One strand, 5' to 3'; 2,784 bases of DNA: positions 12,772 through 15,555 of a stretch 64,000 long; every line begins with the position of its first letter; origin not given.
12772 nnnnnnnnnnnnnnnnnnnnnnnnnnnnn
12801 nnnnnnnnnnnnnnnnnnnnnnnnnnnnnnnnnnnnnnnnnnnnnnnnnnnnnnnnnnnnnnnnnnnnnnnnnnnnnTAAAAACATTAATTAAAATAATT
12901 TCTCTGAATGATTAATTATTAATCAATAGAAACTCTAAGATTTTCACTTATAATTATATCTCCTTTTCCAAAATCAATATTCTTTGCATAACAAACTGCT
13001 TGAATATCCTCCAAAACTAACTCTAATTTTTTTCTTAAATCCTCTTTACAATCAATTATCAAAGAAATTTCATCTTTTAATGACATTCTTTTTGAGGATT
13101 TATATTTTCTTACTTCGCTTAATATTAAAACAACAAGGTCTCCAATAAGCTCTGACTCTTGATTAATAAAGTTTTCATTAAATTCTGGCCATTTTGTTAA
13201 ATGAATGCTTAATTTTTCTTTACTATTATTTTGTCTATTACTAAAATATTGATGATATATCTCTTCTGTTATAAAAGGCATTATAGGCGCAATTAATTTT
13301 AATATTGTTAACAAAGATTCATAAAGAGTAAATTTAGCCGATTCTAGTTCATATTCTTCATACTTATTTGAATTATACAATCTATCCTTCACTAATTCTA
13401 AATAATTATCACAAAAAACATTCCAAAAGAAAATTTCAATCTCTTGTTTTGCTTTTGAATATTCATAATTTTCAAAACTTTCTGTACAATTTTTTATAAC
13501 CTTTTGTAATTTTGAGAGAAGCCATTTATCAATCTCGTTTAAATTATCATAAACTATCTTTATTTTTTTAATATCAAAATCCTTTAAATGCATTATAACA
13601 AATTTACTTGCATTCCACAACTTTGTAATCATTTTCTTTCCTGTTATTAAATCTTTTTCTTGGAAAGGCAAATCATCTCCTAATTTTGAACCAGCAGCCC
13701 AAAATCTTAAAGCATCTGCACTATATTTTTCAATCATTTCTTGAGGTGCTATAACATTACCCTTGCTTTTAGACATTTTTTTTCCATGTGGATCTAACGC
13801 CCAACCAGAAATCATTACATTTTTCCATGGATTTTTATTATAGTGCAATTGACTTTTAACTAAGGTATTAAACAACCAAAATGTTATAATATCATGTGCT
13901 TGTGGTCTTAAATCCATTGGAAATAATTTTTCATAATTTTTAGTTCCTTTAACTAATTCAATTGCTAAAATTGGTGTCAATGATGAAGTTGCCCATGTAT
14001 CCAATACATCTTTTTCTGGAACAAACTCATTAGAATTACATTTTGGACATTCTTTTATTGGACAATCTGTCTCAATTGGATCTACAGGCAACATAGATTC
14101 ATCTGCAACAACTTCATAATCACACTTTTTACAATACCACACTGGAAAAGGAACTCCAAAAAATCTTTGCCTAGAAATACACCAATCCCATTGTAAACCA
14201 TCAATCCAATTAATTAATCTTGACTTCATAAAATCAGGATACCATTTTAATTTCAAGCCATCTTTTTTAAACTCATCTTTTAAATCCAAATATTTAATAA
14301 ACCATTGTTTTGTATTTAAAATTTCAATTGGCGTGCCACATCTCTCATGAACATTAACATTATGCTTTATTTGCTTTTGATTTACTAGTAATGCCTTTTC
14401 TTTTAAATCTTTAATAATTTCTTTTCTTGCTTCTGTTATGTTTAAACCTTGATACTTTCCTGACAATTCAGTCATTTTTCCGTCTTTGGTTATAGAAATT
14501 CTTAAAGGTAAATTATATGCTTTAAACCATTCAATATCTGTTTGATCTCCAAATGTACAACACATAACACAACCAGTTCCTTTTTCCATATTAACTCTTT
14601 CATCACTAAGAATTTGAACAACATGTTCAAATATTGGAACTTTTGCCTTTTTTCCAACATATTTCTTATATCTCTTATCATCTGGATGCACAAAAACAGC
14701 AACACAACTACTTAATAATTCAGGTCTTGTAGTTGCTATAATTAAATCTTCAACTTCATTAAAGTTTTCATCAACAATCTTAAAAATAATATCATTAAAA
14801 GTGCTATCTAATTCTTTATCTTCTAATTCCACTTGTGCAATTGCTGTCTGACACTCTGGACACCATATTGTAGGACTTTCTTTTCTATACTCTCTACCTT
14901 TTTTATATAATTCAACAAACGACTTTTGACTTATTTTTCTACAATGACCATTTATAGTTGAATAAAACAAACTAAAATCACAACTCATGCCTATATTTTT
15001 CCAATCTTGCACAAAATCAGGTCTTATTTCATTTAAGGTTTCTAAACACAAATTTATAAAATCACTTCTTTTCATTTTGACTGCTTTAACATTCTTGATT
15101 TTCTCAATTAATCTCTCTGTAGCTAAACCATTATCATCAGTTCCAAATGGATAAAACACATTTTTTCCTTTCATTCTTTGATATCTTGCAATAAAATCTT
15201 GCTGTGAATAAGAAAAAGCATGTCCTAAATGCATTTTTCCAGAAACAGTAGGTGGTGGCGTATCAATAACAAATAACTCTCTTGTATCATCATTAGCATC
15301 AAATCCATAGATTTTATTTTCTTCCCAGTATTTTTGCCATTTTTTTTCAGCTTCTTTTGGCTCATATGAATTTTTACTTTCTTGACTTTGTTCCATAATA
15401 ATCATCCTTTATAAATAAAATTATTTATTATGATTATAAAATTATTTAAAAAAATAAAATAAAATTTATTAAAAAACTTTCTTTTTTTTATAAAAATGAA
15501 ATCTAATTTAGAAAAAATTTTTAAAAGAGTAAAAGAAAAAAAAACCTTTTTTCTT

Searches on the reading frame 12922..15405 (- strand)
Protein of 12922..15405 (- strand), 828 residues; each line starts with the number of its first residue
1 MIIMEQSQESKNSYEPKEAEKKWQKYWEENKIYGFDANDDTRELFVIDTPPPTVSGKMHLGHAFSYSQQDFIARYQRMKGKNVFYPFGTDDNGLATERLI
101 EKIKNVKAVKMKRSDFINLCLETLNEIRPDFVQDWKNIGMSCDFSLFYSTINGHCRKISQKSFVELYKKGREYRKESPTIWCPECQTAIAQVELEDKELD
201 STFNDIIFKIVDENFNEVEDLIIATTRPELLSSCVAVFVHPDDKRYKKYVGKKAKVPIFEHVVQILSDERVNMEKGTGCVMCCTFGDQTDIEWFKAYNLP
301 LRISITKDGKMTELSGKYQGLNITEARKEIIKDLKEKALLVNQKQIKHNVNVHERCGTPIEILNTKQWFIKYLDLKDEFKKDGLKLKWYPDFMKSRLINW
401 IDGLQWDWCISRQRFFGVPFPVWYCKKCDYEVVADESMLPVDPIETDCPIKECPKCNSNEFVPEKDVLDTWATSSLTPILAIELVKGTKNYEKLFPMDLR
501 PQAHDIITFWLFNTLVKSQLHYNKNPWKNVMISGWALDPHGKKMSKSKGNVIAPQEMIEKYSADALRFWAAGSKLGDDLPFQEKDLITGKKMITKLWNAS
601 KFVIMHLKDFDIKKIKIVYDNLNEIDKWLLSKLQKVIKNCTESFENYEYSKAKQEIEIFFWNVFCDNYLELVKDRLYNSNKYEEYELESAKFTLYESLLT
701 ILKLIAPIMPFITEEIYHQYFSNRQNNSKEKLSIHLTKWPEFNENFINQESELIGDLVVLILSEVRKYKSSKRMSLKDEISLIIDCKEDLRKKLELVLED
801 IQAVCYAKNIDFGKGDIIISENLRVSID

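Call 25: search_protein_families(library=pfam, proteins=[window:12922-15405:-], max_evalue=0.01)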
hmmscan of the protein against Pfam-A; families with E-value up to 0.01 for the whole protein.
window:12922-15405:- (828 aa): 6 families
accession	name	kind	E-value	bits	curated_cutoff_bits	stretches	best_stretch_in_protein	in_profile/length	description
PF00133.28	tRNA-synt_1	-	1.3e-89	301.3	22.7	1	22-580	1-412/414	tRNA synthetases class I (I, L, M and V)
PF08264.19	Anticodon_1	-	3.3e-41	141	25.1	1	626-783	1-147/148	Anticodon-binding domain of tRNA ligase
PF09334.17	tRNA-synt_1g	-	1.6e-24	86.9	20.1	2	46-191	2-132/391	tRNA synthetases class I (M)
PF01406.26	tRNA-synt_1e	-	2.1e-08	34.3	27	1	513-587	224-297/301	tRNA synthetases class I (C) catalytic domain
PF13603.12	tRNA-synt_1_2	-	5.7e-07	29.6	25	1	250-314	85-149/185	Leucyl-tRNA synthetase, editing domain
PF01921.24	tRNA-synt_1f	-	1.2e-05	24.9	27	1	535-580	274-319/360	tRNA synthetases class I (K)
